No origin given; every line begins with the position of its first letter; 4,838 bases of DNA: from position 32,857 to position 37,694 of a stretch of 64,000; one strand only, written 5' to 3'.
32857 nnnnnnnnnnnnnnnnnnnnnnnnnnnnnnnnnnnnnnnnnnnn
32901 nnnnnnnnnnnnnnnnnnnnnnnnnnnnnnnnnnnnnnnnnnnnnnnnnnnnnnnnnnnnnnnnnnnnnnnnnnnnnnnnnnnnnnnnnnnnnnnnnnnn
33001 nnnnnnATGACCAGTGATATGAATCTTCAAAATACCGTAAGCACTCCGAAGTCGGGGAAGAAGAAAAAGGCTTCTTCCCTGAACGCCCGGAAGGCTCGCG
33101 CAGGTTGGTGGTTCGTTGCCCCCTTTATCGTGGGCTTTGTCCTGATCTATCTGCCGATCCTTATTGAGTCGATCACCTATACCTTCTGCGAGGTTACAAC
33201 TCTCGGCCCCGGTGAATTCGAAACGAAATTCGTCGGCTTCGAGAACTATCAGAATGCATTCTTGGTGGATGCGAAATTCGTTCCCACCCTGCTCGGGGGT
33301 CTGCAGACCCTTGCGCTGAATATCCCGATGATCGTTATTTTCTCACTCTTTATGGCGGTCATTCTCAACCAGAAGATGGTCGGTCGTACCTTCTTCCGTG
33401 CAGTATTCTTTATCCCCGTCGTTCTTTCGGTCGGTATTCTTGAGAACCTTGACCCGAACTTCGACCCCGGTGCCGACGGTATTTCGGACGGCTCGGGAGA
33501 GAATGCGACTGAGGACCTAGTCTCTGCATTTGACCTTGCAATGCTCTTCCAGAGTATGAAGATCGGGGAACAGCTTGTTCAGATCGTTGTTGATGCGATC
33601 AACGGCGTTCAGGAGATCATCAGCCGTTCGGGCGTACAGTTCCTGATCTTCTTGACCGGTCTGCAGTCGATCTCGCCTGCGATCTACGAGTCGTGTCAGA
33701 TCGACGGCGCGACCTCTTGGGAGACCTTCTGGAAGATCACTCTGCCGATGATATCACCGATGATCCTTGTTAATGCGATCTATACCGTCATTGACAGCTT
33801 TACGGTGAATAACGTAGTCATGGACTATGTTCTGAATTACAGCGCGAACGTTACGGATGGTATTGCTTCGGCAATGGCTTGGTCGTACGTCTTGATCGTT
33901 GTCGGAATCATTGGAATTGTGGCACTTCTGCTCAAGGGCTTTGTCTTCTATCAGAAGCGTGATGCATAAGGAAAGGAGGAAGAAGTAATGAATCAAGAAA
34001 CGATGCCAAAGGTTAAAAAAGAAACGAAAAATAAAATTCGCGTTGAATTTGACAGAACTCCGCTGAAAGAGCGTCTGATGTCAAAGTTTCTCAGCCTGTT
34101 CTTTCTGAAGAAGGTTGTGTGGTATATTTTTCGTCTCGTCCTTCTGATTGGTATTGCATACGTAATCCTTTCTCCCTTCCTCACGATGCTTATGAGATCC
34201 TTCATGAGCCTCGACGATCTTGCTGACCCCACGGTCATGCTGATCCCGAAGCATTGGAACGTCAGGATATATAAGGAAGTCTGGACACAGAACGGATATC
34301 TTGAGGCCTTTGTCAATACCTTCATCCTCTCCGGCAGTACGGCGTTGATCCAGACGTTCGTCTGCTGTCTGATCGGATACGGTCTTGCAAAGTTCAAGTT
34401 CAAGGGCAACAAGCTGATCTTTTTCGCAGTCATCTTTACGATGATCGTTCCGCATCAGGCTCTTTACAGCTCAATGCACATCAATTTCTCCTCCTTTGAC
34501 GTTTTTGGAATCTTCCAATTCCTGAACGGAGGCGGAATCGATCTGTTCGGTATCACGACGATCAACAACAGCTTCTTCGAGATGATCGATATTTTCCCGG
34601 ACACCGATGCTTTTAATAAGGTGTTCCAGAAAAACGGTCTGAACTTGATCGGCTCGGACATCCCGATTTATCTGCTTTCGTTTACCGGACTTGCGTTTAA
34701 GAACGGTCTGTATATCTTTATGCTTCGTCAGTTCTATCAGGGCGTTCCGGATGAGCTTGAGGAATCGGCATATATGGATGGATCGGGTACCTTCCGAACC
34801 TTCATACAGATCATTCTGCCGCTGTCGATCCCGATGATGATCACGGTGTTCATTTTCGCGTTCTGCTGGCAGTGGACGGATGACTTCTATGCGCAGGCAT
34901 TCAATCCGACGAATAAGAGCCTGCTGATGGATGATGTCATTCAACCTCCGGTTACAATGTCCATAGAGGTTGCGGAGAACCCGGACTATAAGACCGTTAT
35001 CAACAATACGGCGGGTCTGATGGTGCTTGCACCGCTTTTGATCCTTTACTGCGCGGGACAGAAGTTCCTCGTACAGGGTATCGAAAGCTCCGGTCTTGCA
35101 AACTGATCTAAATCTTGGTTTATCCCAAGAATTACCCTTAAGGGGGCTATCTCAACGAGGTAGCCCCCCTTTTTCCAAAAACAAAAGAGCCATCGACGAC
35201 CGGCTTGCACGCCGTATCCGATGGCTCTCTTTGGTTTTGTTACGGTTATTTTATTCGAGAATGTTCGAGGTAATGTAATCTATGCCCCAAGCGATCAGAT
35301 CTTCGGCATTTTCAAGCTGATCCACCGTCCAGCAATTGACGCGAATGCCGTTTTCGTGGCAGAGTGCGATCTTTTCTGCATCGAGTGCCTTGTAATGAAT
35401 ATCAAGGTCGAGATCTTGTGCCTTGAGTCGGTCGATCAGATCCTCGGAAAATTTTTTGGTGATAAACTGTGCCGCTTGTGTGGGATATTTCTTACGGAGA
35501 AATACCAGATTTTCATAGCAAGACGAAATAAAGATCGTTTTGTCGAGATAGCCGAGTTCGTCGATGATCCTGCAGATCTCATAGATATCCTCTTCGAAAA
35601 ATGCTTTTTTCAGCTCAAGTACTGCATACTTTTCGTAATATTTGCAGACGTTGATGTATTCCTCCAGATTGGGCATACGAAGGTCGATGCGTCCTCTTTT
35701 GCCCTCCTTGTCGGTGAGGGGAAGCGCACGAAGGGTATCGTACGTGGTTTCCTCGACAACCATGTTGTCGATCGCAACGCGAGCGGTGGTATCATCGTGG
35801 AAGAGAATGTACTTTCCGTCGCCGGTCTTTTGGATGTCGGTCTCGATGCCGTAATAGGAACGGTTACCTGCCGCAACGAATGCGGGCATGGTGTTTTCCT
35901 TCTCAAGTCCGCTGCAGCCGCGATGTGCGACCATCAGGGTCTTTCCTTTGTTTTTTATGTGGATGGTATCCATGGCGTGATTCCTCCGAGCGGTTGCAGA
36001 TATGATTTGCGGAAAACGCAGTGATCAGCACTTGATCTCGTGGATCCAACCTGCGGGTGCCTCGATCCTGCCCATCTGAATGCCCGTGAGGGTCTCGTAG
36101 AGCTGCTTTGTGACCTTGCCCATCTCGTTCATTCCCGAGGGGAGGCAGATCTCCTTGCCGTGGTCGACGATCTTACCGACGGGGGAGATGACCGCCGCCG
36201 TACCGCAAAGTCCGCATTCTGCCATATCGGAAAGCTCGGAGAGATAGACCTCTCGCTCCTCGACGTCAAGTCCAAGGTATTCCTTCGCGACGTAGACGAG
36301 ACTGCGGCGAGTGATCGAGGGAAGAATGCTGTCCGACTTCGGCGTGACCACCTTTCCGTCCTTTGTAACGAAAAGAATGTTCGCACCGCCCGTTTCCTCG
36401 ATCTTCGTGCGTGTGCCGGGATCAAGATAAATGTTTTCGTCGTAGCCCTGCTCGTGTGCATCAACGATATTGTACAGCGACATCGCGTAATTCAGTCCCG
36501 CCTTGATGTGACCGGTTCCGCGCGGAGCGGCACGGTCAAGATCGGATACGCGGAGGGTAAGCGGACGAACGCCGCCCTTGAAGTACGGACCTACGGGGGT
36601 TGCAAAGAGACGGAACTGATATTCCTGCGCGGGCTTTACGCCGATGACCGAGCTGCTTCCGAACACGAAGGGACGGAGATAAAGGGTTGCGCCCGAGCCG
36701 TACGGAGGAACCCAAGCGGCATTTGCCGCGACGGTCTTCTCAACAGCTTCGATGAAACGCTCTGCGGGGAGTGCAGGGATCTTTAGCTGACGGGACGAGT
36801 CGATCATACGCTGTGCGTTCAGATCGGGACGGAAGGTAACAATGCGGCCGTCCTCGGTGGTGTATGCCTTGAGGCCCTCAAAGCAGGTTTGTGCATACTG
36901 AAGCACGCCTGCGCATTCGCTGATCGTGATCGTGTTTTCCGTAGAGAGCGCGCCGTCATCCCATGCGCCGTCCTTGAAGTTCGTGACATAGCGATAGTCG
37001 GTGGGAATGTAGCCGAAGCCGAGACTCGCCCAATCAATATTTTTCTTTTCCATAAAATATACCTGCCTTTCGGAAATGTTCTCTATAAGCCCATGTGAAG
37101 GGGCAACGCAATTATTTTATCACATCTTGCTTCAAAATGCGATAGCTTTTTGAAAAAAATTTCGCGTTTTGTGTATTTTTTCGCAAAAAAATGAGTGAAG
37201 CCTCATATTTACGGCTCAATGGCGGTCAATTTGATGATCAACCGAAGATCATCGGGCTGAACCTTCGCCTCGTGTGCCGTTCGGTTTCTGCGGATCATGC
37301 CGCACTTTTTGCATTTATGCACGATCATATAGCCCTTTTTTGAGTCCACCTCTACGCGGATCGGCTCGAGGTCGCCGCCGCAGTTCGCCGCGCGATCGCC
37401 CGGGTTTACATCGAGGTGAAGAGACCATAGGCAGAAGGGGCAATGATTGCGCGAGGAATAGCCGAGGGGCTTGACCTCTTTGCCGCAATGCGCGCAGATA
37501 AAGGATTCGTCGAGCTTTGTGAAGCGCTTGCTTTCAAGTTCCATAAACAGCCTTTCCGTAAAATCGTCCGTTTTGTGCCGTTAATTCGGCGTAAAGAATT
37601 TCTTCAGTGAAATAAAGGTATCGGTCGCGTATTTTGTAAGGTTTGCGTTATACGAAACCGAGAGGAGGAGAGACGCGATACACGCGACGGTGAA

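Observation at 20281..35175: Seven-gene operon: giant CBM-fused SBP, two full permease pairs, an NHL/TPR/Yip1 membrane protein and a 1575-aa DUF5696-like exoprotein, with no ATPase, regulator or known GH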

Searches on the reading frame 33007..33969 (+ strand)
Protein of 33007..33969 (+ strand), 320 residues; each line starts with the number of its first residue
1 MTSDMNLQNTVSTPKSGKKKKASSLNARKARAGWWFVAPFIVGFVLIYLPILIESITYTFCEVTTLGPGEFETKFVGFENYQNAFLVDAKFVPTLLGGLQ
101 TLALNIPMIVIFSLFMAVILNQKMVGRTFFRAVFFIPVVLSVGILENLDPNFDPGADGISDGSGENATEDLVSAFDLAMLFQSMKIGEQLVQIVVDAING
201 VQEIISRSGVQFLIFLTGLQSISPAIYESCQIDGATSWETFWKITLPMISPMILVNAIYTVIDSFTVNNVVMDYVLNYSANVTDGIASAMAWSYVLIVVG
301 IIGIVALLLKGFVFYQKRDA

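Call 3: search_protein_families(library=pfam, proteins=[window:33007-33969:+], max_evalue=0.01)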
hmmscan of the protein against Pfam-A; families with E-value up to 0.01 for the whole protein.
window:33007-33969:+ (320 aa): 1 family
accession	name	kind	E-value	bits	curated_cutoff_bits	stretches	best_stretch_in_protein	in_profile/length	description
PF00528.27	BPD_transp_1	-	2.7e-08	34.2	26.4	1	212-308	69-165/184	Binding-protein-dependent transport system inner membrane component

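Call 4: search_protein_families(library=ncbifam, proteins=[window:33007-33969:+], max_evalue=0.01)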
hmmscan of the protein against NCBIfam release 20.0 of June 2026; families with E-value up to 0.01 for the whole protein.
window:33007-33969:+ (320 aa): 10 families
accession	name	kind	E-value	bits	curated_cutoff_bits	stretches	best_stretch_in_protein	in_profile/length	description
NF007852.0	PRK10561.1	equivalog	2.1e-12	47.5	335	1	33-269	14-235/295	sn-glycerol-3-phosphate ABC transporter permease UgpA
NF040932.1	ABC_arch_GlcU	equivalog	1.2e-06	28.4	340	1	215-281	152-216/272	glucose ABC transporter permease GlcU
NF008231.0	PRK10998.1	equivalog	7.6e-06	25.7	261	1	185-271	146-236/296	maltose ABC transporter permease MalG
NF008232.0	PRK10999.1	equivalog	8e-06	24.8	392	1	214-276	392-453/520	maltose ABC transporter permease MalF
TIGR01581.1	Mo_ABC_porter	hypoth_equivalog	9.2e-05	22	210.3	1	177-262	78-169/225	ABC transporter permease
TIGR03262.1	PhnU2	equivalog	0.0001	21.1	593.25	1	211-265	148-478/546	putative 2-aminoethylphosphonate ABC transporter permease subunit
TIGR00969.1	3a0106s02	subfamily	0.00032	20.3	240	1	219-260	166-207/272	sulfate ABC transporter permease subunit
NF040931.1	ABC_arch_GlcT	equivalog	0.00038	20.2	360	1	204-283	151-243/278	glucose ABC transporter permease GlcT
NF006939.0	PRK09421.1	equivalog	0.0048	16.3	262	1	219-290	116-186/230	molybdate ABC transporter permease subunit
TIGR02141.1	modB_ABC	equivalog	0.0085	15.7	182.6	1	219-258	103-142/208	molybdate ABC transporter permease subunit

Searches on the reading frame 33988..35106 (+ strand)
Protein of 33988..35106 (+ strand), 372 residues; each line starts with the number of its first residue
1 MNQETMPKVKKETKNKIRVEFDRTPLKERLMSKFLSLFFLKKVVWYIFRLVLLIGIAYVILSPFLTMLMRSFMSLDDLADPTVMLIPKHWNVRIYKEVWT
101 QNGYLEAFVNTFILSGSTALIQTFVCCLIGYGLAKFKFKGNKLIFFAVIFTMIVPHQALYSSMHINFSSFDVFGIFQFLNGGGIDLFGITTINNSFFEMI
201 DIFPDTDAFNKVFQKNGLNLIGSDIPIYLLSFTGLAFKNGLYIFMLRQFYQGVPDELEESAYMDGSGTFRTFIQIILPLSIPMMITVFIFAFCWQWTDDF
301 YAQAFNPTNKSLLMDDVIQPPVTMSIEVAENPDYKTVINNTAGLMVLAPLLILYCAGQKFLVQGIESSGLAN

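Call 3: search_protein_families(library=pfam, proteins=[window:33988-35106:+], max_evalue=0.01)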
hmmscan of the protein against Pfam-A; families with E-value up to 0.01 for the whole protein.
window:33988-35106:+ (372 aa): 1 family
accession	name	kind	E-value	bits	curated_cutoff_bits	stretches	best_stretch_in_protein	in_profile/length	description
PF00528.27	BPD_transp_1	-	7.8e-09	36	26.4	1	128-297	3-123/184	Binding-protein-dependent transport system inner membrane component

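Call 4: search_protein_families(library=ncbifam, proteins=[window:33988-35106:+], max_evalue=0.01)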
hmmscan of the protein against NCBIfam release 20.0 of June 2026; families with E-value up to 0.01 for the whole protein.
window:33988-35106:+ (372 aa): 17 families
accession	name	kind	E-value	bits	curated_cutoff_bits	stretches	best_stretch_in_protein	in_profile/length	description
NF008210.0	PRK10973.1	equivalog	5.8e-14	52.4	297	1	242-366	158-277/281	sn-glycerol-3-phosphate ABC transporter permease UgpE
NF008231.0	PRK10998.1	equivalog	6.4e-14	52.2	261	1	233-370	168-294/296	maltose ABC transporter permease MalG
NF040932.1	ABC_arch_GlcU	equivalog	3.4e-13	49.9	340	2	243-365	149-264/272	glucose ABC transporter permease GlcU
TIGR01581.1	Mo_ABC_porter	hypoth_equivalog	4.3e-09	36.2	210.3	1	210-293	89-169/225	ABC transporter permease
NF040839.1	tungstate_WtpB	equivalog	5.2e-08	32.8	340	1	210-293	111-191/251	tungstate ABC transporter permease WtpB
TIGR02141.1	modB_ABC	equivalog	2e-06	27.6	182.6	1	246-293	99-146/208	molybdate ABC transporter permease subunit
TIGR02139.1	permease_CysT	equivalog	2.9e-06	27.1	246.1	1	202-295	110-200/265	sulfate ABC transporter permease subunit CysT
NF007047.0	PRK09500.1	equivalog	5.2e-06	26.2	326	1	88-169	40-121/257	spermidine/putrescine ABC transporter permease PotC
NF006939.0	PRK09421.1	equivalog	4.5e-05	23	262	1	243-293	109-159/230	molybdate ABC transporter permease subunit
NF007044.0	PRK09497.1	equivalog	5.9e-05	22.7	348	1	253-361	176-278/285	spermidine/putrescine ABC transporter permease PotB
TIGR02138.1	phosphate_pstC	equivalog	7.1e-05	22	196.45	0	48-129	7-87/296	phosphate ABC transporter permease subunit PstC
NF008232.0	PRK10999.1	equivalog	8.7e-05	21.4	392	1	249-292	397-444/520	maltose ABC transporter permease MalF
NF007889.0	PRK10592.1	equivalog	0.00073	19.2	476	0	256-343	169-254/281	putrescine ABC transporter permease PotI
TIGR03262.1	PhnU2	equivalog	0.00091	18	593.25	0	55-156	13-104/546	putative 2-aminoethylphosphonate ABC transporter permease subunit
NF007852.0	PRK10561.1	equivalog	0.0018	18.2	335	1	244-300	174-231/295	sn-glycerol-3-phosphate ABC transporter permease UgpA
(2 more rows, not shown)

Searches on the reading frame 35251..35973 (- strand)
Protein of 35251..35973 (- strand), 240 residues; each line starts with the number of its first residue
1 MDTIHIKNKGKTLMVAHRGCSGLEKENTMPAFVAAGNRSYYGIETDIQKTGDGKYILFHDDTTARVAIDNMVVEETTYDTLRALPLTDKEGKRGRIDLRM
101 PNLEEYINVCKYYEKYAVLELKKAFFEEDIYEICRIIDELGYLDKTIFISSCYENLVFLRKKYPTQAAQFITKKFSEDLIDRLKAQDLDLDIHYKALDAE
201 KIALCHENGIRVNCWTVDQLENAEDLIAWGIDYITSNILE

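Call 95: search_protein_families(library=ncbifam, proteins=[window:35251-35973:-], max_evalue=0.01)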
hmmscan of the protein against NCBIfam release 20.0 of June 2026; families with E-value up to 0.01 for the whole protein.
window:35251-35973:- (240 aa): 4 families
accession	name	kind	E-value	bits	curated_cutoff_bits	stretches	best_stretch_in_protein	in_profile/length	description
NF006989.0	PRK09454.1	equivalog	1.6e-24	86.6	264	1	13-237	11-239/251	glycerophosphodiester phosphodiesterase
NF053857.1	LysphglycPlipDStph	equivalog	2.7e-07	30.2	450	1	13-84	47-118/305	lysophosphatidylglycerol phospholipase D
NF041304.3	AvrBs2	equivalog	6.9e-05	20.9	1000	1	8-87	266-349/716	type III secretion system effector avirulence protein AvrBs2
NF008354.0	PRK11143.1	equivalog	9.5e-05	21.5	254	1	8-66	27-85/359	glycerophosphodiester phosphodiesterase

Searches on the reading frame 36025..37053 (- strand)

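Call 7: search_protein_families(library=pfam, proteins=[window:36025-37053:-], max_evalue=0.001)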
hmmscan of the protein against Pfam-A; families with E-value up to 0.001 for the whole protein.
window:36025-37053:- (342 aa): 1 family
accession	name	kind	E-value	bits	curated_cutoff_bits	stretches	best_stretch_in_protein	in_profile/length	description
PF01063.24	Aminotran_4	-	2.8e-32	112.8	28.5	1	57-295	2-223/223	Amino-transferase class IV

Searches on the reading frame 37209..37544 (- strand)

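Call 95: search_protein_families(library=ncbifam, proteins=[window:37209-37544:-], max_evalue=0.01)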
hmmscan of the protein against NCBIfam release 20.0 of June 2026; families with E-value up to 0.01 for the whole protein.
window:37209-37544:- (111 aa): 1 family
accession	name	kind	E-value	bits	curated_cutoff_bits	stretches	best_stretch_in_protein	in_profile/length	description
NF001607.0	PRK00398.1-4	equivalog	0.0062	16.2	89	0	16-38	11-34/53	DNA-directed RNA polymerase subunit P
